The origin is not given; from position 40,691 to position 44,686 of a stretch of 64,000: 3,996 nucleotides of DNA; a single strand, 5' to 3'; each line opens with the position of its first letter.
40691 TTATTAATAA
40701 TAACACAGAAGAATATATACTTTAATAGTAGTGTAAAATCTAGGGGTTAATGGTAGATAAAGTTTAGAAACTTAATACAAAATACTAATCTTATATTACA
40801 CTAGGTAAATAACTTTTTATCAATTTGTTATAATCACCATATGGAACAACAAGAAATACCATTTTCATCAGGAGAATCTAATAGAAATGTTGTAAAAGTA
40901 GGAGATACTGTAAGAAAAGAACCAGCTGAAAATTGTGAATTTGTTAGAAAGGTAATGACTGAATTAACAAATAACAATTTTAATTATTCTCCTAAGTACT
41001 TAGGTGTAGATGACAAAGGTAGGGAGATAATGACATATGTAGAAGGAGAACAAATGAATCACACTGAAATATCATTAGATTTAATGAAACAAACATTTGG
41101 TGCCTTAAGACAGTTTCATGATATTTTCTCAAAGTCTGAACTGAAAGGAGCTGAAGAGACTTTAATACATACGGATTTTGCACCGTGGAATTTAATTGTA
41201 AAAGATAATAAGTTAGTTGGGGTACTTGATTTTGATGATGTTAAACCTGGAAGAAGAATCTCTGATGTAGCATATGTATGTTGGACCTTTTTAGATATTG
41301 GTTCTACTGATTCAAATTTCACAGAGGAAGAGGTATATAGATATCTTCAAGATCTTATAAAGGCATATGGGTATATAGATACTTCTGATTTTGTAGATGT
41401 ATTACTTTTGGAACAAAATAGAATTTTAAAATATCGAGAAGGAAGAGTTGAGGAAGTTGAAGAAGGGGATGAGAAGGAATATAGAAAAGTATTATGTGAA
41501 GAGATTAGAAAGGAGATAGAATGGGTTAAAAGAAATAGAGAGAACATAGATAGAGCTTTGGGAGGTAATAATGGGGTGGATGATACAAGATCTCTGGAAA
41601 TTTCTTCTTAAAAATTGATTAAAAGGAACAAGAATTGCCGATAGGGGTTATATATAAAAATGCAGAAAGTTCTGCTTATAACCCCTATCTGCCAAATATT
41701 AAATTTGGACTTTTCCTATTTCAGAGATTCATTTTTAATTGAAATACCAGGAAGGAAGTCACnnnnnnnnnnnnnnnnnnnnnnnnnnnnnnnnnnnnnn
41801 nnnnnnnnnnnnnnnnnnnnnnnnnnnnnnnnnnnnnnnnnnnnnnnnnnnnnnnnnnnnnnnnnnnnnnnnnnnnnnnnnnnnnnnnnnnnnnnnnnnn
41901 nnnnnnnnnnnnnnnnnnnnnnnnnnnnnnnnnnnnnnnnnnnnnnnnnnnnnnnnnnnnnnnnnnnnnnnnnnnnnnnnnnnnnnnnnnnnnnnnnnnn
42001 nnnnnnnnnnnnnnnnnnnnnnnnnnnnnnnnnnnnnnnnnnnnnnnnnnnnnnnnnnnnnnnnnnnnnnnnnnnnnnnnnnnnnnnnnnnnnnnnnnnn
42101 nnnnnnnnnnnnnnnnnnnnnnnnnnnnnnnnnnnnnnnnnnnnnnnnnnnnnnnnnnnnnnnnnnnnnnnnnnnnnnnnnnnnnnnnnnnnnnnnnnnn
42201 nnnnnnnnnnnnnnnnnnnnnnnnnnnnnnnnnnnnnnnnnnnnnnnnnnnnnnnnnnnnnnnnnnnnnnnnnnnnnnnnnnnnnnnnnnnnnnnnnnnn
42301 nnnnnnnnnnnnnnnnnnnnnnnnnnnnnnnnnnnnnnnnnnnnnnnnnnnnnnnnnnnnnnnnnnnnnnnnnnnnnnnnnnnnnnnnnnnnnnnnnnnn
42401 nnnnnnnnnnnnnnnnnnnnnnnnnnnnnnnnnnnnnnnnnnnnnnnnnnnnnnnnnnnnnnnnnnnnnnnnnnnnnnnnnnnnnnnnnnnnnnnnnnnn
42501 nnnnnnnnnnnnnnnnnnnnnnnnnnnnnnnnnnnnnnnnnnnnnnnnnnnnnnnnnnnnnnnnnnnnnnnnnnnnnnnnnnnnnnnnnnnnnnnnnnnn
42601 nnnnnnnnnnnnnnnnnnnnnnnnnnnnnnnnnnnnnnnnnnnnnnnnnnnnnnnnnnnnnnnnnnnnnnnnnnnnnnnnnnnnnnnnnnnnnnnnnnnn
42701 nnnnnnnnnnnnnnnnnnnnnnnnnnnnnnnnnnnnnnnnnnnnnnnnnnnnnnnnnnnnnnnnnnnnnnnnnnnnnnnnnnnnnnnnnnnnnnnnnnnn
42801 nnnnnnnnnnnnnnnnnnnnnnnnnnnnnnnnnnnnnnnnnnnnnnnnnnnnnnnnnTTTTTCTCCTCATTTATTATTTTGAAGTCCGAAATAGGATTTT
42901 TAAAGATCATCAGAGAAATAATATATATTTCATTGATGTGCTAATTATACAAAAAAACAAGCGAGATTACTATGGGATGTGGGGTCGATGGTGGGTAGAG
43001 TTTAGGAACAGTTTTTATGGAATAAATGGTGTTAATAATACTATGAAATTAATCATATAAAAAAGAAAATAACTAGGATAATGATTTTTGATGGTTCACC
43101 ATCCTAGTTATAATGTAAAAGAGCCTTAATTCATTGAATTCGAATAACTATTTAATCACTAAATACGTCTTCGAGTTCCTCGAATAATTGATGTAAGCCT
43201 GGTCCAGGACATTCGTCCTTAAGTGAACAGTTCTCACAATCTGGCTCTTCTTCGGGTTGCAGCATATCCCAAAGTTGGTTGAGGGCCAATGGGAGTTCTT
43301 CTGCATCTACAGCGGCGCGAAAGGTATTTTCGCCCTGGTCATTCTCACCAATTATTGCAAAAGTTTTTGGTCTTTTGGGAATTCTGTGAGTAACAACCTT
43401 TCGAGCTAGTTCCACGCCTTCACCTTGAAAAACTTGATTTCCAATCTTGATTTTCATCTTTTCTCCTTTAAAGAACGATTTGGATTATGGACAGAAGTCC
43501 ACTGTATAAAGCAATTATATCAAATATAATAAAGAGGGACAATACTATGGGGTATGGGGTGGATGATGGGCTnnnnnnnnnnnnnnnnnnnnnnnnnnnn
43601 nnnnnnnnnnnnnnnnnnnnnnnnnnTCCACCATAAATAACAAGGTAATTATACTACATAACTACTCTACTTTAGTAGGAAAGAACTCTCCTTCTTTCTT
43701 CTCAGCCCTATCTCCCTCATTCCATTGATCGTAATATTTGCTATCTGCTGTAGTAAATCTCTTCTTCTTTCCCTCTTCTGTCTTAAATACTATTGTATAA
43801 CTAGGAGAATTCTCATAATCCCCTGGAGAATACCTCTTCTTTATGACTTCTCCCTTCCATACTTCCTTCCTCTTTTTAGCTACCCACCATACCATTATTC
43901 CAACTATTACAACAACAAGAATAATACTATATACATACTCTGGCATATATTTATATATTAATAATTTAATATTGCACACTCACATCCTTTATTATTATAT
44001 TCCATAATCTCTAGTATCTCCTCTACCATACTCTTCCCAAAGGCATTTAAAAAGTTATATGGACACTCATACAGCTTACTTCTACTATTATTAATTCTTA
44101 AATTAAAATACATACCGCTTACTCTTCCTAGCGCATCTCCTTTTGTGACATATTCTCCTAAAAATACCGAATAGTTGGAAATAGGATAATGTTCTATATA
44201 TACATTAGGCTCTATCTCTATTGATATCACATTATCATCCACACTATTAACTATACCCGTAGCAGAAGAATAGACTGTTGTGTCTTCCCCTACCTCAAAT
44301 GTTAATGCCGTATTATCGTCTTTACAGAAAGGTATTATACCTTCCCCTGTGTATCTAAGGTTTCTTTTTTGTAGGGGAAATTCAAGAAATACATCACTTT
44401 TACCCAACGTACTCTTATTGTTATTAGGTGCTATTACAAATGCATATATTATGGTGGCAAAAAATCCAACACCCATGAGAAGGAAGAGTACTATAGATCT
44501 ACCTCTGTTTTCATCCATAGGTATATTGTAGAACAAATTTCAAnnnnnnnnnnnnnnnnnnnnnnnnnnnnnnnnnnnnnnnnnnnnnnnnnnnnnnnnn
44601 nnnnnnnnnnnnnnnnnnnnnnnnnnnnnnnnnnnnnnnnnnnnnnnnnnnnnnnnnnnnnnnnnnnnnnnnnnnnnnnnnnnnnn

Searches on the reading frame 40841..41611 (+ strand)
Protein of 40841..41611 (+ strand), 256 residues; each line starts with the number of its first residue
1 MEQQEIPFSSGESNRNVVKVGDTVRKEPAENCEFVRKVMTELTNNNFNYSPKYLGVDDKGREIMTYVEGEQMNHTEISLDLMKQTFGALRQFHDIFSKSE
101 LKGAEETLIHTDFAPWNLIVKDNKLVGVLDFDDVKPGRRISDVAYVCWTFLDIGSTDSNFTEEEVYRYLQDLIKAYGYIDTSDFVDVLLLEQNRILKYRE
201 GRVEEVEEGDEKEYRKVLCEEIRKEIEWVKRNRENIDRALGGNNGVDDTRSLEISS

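Call 24: search_protein_families(library=pfam, proteins=[window:40841-41611:+], max_evalue=0.001)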
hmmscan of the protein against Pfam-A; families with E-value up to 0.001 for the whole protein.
window:40841-41611:+ (256 aa): 1 family
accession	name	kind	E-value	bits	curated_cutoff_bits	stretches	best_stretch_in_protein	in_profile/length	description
PF01636.29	APH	-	3.8e-18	66.5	23.2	1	105-177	167-230/239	Phosphotransferase enzyme family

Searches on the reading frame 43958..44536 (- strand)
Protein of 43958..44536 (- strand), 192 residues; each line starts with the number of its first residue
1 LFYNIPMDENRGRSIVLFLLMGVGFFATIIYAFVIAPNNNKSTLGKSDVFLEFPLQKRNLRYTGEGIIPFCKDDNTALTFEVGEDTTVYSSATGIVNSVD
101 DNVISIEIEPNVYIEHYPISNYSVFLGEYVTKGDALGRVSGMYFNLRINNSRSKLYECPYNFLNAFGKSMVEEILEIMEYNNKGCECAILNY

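Call 24: search_protein_families(library=pfam, proteins=[window:43958-44536:-], max_evalue=0.001)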
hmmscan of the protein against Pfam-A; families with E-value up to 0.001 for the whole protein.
window:43958-44536:- (192 aa): 1 family
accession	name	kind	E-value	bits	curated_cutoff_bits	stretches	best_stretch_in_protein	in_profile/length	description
PF01551.29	Peptidase_M23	-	0.00037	21.1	28.7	1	76-140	4-73/96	Peptidase family M23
